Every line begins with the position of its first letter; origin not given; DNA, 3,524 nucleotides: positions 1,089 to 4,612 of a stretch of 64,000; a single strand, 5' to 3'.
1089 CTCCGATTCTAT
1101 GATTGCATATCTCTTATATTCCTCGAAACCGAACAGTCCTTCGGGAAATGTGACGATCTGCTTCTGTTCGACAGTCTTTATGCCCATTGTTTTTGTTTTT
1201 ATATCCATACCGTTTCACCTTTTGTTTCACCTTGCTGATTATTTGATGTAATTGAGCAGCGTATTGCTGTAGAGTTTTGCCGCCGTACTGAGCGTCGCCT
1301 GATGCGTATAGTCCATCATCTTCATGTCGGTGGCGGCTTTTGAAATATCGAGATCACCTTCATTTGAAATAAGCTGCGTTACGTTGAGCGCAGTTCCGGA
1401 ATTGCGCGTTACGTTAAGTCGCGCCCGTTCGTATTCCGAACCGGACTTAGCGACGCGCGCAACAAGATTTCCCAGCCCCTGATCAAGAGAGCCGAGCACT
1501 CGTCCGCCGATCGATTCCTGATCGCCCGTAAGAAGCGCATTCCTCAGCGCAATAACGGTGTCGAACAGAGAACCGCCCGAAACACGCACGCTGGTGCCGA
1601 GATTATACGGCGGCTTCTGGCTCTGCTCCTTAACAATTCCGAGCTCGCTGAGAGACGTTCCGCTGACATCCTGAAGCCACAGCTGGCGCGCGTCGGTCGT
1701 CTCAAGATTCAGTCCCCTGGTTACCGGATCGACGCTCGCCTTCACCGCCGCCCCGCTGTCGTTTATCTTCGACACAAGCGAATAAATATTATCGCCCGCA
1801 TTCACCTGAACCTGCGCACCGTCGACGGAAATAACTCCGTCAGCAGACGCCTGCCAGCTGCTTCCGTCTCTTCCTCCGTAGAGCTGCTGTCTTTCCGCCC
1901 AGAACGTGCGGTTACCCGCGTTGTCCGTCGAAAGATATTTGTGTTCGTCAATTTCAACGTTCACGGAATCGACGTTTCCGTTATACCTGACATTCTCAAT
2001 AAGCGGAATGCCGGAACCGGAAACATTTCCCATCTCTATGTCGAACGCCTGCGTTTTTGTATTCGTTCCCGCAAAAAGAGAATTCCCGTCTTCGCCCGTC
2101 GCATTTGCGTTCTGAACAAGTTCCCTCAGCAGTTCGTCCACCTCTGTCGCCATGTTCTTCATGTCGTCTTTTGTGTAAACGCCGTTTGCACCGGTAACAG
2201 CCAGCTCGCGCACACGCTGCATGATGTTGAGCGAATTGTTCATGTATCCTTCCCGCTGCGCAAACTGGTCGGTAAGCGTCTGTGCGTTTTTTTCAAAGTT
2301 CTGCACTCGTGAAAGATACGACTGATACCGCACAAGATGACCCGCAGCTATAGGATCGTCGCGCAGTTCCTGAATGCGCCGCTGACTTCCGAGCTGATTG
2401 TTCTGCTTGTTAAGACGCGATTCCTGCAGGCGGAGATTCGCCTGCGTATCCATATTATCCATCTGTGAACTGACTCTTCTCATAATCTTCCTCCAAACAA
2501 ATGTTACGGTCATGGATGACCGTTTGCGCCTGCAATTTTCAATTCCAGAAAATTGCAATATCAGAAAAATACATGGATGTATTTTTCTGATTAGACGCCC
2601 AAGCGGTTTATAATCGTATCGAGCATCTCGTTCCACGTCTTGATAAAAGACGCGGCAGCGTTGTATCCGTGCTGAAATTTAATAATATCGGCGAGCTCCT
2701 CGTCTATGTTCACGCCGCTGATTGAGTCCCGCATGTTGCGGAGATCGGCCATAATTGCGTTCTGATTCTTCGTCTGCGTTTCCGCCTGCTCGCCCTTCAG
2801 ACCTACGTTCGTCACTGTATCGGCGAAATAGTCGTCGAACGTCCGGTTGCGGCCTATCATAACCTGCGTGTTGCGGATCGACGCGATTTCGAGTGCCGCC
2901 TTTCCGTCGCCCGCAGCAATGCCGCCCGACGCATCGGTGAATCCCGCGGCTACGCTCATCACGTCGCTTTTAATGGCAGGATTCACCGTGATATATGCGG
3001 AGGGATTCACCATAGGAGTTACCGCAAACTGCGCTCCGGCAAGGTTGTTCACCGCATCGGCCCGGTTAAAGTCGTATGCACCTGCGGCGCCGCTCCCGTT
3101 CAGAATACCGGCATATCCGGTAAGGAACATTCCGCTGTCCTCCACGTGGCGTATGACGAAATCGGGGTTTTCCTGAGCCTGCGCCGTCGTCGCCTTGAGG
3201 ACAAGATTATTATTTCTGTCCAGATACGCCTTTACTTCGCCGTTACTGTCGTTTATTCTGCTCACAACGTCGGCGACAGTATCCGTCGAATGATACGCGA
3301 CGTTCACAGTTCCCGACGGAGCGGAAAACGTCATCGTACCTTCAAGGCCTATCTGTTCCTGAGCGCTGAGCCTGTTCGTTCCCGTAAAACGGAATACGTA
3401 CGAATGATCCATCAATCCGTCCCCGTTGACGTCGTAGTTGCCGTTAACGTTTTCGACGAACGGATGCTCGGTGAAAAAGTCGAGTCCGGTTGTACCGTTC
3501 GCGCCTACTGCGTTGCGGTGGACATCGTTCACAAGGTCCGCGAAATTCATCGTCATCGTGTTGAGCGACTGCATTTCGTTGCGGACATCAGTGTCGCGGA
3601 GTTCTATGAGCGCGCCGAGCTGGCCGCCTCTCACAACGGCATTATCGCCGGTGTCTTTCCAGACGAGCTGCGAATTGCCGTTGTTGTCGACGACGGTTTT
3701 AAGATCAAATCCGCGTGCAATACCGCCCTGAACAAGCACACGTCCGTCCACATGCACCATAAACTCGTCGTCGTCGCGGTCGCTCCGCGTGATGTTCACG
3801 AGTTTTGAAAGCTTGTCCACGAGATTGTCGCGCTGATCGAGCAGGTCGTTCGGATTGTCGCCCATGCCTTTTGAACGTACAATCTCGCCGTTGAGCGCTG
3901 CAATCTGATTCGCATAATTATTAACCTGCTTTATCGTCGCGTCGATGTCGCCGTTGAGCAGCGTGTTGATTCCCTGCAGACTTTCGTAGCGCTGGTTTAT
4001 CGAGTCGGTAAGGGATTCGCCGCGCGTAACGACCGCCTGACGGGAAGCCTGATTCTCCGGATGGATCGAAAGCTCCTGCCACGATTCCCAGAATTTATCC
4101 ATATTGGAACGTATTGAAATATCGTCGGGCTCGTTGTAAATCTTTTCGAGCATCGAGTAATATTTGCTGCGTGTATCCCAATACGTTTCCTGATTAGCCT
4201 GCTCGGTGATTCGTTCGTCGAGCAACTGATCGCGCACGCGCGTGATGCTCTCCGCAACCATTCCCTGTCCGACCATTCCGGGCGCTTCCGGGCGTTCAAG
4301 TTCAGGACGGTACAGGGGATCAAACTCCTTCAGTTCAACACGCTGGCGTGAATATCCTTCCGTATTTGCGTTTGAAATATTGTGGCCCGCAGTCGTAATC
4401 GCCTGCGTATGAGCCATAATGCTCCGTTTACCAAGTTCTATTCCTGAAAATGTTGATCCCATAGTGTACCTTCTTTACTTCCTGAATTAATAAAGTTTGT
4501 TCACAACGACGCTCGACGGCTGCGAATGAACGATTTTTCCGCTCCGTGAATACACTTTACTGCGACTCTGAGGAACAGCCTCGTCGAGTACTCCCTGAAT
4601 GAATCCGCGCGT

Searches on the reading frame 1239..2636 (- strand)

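Call 36: search_protein_families(library=pfam, proteins=[window:1239-2636:-], max_evalue=0.00001)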
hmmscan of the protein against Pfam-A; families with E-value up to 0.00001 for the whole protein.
window:1239-2636:- (465 aa): 2 families
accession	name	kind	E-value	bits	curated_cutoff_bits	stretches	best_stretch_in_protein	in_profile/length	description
PF00669.25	Flagellin_N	-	1.4e-12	48.3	26.6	1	55-193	1-139/139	Bacterial flagellin N-terminal helical region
PF07196.18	Flagellin_IN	-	7.8e-06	26.4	22.7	0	275-315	14-55/55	Flagellin hook IN motif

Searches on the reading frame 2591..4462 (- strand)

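Call 36: search_protein_families(library=pfam, proteins=[window:2591-4462:-], max_evalue=0.00001)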
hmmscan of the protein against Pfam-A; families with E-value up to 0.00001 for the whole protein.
window:2591-4462:- (623 aa): 3 families
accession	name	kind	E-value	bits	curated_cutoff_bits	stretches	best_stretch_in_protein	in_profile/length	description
PF22638.1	FlgK_D1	-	1.3e-64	218.4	28.6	1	103-330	2-233/233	Flagellar hook-associated protein FlgK helical domain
PF06429.18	Flg_bbr_C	-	9.8e-10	38.2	23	1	581-619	7-45/46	Flagellar basal body rod FlgEFG protein C-terminal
PF07196.18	Flagellin_IN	-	2.6e-08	34.3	22.7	1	376-426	1-55/55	Flagellin hook IN motif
